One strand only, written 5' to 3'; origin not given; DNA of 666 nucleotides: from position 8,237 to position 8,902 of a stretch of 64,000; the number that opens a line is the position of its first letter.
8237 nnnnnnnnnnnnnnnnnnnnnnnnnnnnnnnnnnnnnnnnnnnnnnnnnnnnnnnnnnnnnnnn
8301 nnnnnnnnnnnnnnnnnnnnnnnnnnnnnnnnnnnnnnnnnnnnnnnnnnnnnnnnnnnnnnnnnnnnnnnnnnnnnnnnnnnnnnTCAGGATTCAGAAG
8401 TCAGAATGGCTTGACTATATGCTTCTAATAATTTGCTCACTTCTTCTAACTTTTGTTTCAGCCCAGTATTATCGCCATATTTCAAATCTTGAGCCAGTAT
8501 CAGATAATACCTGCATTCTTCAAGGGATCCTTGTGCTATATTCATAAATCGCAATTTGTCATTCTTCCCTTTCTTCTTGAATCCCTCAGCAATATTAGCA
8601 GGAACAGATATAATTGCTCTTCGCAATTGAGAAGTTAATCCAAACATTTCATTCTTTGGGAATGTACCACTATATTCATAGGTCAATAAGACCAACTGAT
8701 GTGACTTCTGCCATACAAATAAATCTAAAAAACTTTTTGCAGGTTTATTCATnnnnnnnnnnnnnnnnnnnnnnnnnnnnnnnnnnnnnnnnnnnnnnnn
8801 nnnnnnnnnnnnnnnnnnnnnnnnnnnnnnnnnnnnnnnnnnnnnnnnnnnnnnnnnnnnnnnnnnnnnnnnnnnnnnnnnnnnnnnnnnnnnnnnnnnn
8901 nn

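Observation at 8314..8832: Four-helix-bundle (IVS-protein/Avd-like) gene cassette with inverted stutter arms inserted inside the nuo operon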

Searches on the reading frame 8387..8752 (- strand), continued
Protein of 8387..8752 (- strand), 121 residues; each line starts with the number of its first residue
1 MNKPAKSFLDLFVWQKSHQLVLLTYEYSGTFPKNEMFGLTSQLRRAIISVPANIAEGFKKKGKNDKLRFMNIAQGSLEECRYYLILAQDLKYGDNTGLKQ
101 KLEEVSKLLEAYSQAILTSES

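Call 81: fold_search(model_id=the predicted structure, library=pdb)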
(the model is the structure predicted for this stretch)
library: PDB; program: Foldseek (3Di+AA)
matches with E <= 10: 442; with E <= 0.001: 5
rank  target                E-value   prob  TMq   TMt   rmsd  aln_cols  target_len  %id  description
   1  2gsc_B                1.7e-07  1.00  0.89  0.92   2.0       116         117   34  Crystal Structure of the Conserved Hypothetical Cytosolic Protein Xcc0516 from Xanthomonas campestris (released 2006-10-03)
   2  2gsc_E                3.1e-07  1.00  0.87  0.94   0.8       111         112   36  Crystal Structure of the Conserved Hypothetical Cytosolic Protein Xcc0516 from Xanthomonas campestris (released 2006-10-03)
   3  2gsc_D                9.0e-07  1.00  0.88  0.93   0.7       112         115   36  Crystal Structure of the Conserved Hypothetical Cytosolic Protein Xcc0516 from Xanthomonas campestris (released 2006-10-03)
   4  2gsc_A                2.4e-06  1.00  0.89  0.95   0.9       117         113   34  Crystal Structure of the Conserved Hypothetical Cytosolic Protein Xcc0516 from Xanthomonas campestris (released 2006-10-03)
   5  2gsc_C                4.1e-06  1.00  0.84  0.93   0.7       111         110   36  Crystal Structure of the Conserved Hypothetical Cytosolic Protein Xcc0516 from Xanthomonas campestris (released 2006-10-03)
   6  2rld_B                1.1e-03  1.00  0.76  0.81   2.2       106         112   23  CRYSTAL STRUCTURE OF A PROTEIN WITH UNKNOWN FUNCTION FROM S23 RIBOSOMAL PROTEIN FAMILY (BT_0352) FROM BACTEROIDES THET (released 2007-10-30)
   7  2rld_E                1.2e-03  1.00  0.60  0.67   4.3       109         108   20  CRYSTAL STRUCTURE OF A PROTEIN WITH UNKNOWN FUNCTION FROM S23 RIBOSOMAL PROTEIN FAMILY (BT_0352) FROM BACTEROIDES THET (released 2007-10-30)
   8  2rld_C                3.0e-03  1.00  0.76  0.79   2.0       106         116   24  CRYSTAL STRUCTURE OF A PROTEIN WITH UNKNOWN FUNCTION FROM S23 RIBOSOMAL PROTEIN FAMILY (BT_0352) FROM BACTEROIDES THET (released 2007-10-30)
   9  2rld_A                6.0e-03  1.00  0.72  0.77   2.3       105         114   24  CRYSTAL STRUCTURE OF A PROTEIN WITH UNKNOWN FUNCTION FROM S23 RIBOSOMAL PROTEIN FAMILY (BT_0352) FROM BACTEROIDES THET (released 2007-10-30)
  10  2rld_D                6.7e-03  1.00  0.76  0.84   2.0       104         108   24  CRYSTAL STRUCTURE OF A PROTEIN WITH UNKNOWN FUNCTION FROM S23 RIBOSOMAL PROTEIN FAMILY (BT_0352) FROM BACTEROIDES THET (released 2007-10-30)
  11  4dwl_C                1.0e-01  1.00  0.75  0.82   1.8       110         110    9  Avd molecule from Bordetella bacteriophage DGR (released 2013-02-27)
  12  8ube_D                1.4e-01  1.00  0.72  0.78   2.7       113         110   11  Diversity-generating retroelement (DGR) ribonucleoprotein reverse transcriptase - Resting State 1a (released 2024-10-23)
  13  7dgu                  1.6e-01  0.98  0.50  0.59   4.5       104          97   13  De novo designed protein H4A1R (released 2021-11-24)
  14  2cj8_B                2.2e-01  1.00  0.67  0.57   3.1       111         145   14  Crystal Structure of a Cell Wall Invertase Inhibitor from Tobacco (pH 9.5) (released 2006-04-03)
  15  8ub7_E                3.0e-01  1.00  0.72  0.78   2.2       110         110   13  Diversity-generating retroelement (DGR) ribonucleoprotein reverse transcriptase - Active state (N-occupied) (released 2024-10-23)
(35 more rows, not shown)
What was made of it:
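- Avd binds RNA in the DGR RNP 8ube (call 81). The fold resembles Avd (TM 0.75, call 81).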

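Call 83: find_encoding_contigs(protein=P0004, flank=2500, max_places=3)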
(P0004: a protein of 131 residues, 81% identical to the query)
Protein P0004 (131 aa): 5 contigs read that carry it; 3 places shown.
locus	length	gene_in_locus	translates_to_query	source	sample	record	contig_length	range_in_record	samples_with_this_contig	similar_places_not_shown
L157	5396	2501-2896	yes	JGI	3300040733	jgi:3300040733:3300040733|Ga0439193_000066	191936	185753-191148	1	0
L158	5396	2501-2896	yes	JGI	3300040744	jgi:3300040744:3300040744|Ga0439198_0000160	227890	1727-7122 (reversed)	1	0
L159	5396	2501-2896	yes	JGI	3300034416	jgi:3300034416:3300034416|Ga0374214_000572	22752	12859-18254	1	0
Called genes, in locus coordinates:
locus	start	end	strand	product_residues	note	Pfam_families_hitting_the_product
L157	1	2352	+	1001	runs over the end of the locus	PF13620:CarboxypepD_reg (faint), PF17210:SdrD_B (faint), PF05048:NosD, PF13229:Beta_helix, PF17802:SpaA (faint), PF13229:Beta_helix, PF22904:NOMO1-like_2nd (faint), PF18962:Por_Secre_tail (weak)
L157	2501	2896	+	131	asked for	PF05635:23S_rRNA_IVP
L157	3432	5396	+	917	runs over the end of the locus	?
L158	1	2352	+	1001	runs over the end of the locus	PF13620:CarboxypepD_reg (faint), PF17210:SdrD_B (faint), PF05048:NosD, PF13229:Beta_helix, PF17802:SpaA (faint), PF13229:Beta_helix, PF22904:NOMO1-like_2nd (faint), PF18962:Por_Secre_tail (weak)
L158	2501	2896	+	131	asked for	PF05635:23S_rRNA_IVP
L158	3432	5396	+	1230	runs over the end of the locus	?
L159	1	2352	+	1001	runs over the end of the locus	PF13620:CarboxypepD_reg (faint), PF17210:SdrD_B (faint), PF05048:NosD, PF13229:Beta_helix, PF17802:SpaA (faint), PF13229:Beta_helix, PF22904:NOMO1-like_2nd (faint), PF18962:Por_Secre_tail (weak)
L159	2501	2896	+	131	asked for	PF05635:23S_rRNA_IVP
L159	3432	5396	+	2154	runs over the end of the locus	?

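Call 84: find_encoding_contigs(protein=P0015, flank=2500, max_places=3)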
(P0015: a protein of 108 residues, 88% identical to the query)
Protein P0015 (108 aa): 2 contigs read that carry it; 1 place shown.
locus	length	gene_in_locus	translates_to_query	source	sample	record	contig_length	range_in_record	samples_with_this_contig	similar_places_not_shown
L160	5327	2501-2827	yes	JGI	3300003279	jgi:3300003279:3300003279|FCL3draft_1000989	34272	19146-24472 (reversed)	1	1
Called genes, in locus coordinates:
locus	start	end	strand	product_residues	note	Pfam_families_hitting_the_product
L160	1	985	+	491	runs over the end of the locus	PF00070:Pyr_redox (faint), PF00890:FAD_binding_2 (faint), PF01266:DAO, PF01593:Amino_oxidase, PF03486:HI0933_like (faint), PF13450:NAD_binding_8, PF01266:DAO (weak)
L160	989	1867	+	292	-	PF00494:SQS_PSY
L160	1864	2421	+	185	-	-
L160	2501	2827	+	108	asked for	PF05635:23S_rRNA_IVP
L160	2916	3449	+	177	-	PF00293:NUDIX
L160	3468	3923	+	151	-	PF04116:FA_hydroxylase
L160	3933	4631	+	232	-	PF18916:Lycopene_cyc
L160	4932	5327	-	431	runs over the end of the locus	PF00924:MS_channel_2nd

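Call 85: find_encoding_contigs(protein=P0018, flank=2500, max_places=3)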
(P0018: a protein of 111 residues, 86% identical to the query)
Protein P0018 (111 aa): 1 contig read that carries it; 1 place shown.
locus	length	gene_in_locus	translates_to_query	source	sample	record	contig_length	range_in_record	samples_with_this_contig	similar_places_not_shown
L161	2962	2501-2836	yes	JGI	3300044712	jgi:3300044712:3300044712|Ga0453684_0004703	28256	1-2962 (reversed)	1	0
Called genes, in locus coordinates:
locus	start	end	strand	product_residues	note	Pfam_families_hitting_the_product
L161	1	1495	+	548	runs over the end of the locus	-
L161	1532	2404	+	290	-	PF00535:Glycos_transf_2, PF13641:Glyco_tranf_2_3 (weak)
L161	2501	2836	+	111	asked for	PF05635:23S_rRNA_IVP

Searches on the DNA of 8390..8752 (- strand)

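Call 21: search_rna_families(sources=[L035, L036, L043, L046, L065, L081, L025, L005], threshold=gathering)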
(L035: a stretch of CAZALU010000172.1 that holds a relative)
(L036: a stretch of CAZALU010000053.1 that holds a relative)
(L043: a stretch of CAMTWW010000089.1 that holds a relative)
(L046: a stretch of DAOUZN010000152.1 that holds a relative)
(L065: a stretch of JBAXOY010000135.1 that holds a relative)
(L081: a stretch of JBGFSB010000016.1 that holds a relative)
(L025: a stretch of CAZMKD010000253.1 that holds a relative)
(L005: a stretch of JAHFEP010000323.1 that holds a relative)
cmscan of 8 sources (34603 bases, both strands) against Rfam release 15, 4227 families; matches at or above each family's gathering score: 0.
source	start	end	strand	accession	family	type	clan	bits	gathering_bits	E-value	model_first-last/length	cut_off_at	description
